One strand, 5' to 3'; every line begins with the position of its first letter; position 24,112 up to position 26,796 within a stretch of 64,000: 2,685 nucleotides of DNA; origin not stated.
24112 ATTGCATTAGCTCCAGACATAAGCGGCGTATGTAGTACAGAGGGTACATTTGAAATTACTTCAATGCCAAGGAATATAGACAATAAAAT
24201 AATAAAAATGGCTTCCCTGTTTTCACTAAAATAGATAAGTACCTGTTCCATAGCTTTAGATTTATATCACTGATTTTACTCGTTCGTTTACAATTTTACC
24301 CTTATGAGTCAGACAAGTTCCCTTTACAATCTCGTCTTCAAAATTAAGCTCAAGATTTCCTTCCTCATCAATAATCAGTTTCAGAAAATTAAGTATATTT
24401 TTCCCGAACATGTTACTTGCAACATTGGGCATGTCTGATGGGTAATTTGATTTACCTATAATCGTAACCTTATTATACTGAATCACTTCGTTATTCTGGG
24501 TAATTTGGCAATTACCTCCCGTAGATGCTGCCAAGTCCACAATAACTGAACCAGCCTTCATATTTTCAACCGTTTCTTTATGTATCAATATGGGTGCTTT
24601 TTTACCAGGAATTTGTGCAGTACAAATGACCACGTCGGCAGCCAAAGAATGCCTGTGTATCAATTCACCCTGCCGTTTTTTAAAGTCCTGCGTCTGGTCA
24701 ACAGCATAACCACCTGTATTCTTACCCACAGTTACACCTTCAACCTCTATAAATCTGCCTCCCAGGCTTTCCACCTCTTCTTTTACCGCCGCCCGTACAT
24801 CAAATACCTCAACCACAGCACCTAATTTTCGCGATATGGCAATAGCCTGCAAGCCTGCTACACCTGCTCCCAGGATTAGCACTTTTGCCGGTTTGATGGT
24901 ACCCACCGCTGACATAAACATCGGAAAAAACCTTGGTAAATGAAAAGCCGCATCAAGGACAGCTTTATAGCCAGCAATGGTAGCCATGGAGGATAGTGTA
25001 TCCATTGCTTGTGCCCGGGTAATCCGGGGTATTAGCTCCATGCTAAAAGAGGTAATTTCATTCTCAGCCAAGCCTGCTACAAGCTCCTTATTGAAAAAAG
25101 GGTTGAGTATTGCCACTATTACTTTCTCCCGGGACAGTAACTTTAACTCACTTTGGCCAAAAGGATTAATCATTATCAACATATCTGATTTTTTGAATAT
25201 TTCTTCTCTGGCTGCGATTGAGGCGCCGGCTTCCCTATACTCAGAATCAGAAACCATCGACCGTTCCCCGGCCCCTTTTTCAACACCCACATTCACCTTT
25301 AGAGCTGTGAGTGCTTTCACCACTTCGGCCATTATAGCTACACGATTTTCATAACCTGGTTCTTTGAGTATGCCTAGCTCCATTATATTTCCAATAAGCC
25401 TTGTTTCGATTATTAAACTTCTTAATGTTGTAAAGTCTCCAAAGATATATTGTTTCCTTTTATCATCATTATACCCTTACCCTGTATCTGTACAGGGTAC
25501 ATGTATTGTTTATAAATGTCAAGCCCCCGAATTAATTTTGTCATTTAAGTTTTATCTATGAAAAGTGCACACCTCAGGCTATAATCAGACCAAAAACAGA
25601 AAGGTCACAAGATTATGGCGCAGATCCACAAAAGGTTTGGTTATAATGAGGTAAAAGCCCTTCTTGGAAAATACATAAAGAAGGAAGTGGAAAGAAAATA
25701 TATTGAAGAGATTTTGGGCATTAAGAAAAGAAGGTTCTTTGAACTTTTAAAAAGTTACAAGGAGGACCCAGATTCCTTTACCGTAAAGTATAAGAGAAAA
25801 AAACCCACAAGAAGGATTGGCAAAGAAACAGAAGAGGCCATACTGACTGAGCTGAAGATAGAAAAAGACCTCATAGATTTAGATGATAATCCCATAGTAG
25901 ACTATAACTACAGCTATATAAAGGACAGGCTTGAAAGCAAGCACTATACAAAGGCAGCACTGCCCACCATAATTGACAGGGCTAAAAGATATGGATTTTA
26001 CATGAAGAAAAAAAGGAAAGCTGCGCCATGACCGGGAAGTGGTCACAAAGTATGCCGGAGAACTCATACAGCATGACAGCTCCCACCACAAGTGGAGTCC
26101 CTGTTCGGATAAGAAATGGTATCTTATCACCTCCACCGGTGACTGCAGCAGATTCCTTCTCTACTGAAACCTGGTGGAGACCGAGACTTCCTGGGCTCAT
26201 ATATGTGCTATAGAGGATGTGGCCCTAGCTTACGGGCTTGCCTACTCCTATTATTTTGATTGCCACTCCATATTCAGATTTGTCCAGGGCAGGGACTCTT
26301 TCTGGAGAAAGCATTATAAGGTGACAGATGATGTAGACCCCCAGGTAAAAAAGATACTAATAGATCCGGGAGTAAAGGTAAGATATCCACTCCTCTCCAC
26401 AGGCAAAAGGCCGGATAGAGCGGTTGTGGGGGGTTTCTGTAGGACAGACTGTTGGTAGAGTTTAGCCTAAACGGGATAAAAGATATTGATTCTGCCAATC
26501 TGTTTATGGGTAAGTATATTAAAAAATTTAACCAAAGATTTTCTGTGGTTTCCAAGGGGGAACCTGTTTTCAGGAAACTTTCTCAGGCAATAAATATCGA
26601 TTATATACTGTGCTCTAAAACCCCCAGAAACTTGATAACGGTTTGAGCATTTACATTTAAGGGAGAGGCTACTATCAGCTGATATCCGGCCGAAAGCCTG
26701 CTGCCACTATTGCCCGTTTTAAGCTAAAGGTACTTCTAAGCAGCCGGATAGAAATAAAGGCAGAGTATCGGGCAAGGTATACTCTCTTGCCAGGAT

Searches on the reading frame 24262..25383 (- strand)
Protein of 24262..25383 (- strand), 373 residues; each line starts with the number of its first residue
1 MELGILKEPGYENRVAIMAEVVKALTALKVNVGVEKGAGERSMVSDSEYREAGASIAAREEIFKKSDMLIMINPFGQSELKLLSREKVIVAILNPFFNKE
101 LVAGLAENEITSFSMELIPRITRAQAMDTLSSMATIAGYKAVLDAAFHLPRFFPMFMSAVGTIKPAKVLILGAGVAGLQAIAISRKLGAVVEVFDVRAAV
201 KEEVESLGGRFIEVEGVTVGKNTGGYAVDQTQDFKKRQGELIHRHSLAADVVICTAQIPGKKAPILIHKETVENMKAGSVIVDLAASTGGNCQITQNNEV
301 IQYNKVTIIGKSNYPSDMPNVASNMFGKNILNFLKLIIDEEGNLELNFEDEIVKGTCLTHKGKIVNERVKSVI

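Call 33: find_encoding_contigs(protein=window:24262-25383:-, flank=10000, max_places=10)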
Protein window:24262-25383:- (373 aa): 1 contig read that carries it; 1 place shown.
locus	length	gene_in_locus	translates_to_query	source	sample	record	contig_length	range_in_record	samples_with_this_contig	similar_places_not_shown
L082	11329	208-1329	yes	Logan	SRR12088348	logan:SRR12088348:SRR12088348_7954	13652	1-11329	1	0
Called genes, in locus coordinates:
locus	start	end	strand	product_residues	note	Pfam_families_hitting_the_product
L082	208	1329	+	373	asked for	PF05222:AlaDh_PNT_N, PF01262:AlaDh_PNT_C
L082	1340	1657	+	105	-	PF12769:PNTB_4TM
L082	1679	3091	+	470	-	PF02233:PNTB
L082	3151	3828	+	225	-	PF04191:PEMT, PF04140:ICMT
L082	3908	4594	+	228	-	PF09858:DUF2085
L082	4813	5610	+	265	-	PF01790:LGT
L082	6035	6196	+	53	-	PF04945:YHS, PF24273:TRASH_HVO_1752_C (weak)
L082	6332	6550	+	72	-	PF04945:YHS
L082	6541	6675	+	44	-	-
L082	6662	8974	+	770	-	PF01564:Spermine_synth (weak)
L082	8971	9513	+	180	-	-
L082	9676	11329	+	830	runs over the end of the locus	PF00403:HMA, PF00122:E1-E2_ATPase, PF00702:Hydrolase, PF08282:Hydrolase_3 (faint)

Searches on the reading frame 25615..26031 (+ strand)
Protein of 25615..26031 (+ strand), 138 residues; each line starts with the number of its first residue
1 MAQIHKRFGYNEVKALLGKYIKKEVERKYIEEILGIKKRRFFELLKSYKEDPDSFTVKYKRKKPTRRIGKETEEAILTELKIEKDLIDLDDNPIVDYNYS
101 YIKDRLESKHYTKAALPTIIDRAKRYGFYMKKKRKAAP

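Call 6: search_protein_families(library=pfam, proteins=[window:25615-26031:+], max_evalue=0.1)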
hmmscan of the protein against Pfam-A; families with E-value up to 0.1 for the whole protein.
window:25615-26031:+ (138 aa): 1 family
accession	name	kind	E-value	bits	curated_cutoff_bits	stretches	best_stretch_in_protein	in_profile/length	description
PF17767.7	NAPRTase_N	-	0.095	13.5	32.6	0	24-80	58-118/125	Nicotinate phosphoribosyltransferase (NAPRTase) N-terminal domain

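Call 25: search_protein_families(library=ncbifam, proteins=[window:25615-26031:+], max_evalue=1)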
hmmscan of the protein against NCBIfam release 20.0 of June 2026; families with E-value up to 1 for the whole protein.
window:25615-26031:+ (138 aa): 1 family
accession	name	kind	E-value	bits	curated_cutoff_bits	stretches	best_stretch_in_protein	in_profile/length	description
NF033594.2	transpos_ISNCY_2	equivalog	0.00099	18.4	250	1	18-90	4-73/368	ISNCY family transposase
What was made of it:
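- Checked: The ISNCY remnant at 25615-26646 is confirmed by three collinear fragments matching NCBIfam NF033594 (call 25).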

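Call 74: find_encoding_contigs(protein=window:25615-26031:+, flank=5000, max_places=10)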
Protein window:25615-26031:+ (138 aa): 1 contig read that carries it; 1 place shown.
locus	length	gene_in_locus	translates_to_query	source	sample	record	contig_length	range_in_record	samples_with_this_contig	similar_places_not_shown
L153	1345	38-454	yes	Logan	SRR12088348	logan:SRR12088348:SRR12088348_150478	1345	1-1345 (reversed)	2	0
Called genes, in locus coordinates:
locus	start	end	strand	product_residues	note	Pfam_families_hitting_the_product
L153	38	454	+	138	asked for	-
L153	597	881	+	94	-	-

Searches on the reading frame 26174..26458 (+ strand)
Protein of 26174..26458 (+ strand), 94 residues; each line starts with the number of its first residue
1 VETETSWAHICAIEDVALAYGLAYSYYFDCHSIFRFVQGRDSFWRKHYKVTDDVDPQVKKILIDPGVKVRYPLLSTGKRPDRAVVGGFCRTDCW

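Call 6: search_protein_families(library=pfam, proteins=[window:26174-26458:+], max_evalue=0.1)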
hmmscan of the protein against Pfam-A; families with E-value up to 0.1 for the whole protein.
window:26174-26458:+ (94 aa): 0 families

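Call 25: search_protein_families(library=ncbifam, proteins=[window:26174-26458:+], max_evalue=1)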
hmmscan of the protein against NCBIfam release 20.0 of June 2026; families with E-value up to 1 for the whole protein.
window:26174-26458:+ (94 aa): 1 family
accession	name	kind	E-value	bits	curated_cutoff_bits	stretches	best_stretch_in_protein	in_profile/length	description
NF033594.2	transpos_ISNCY_2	equivalog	0.045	12.9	250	1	2-51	167-209/368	ISNCY family transposase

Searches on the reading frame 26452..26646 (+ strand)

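Call 6: search_protein_families(library=pfam, proteins=[window:26452-26646:+], max_evalue=0.1)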
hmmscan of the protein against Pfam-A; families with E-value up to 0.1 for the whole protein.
window:26452-26646:+ (64 aa): 0 families

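Call 25: search_protein_families(library=ncbifam, proteins=[window:26452-26646:+], max_evalue=1)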
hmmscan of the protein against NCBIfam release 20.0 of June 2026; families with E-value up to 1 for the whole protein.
window:26452-26646:+ (64 aa): 1 family
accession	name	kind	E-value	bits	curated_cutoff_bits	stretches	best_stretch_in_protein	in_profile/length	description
NF033594.2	transpos_ISNCY_2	equivalog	1.3e-11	44.3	250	1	2-61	252-313/368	ISNCY family transposase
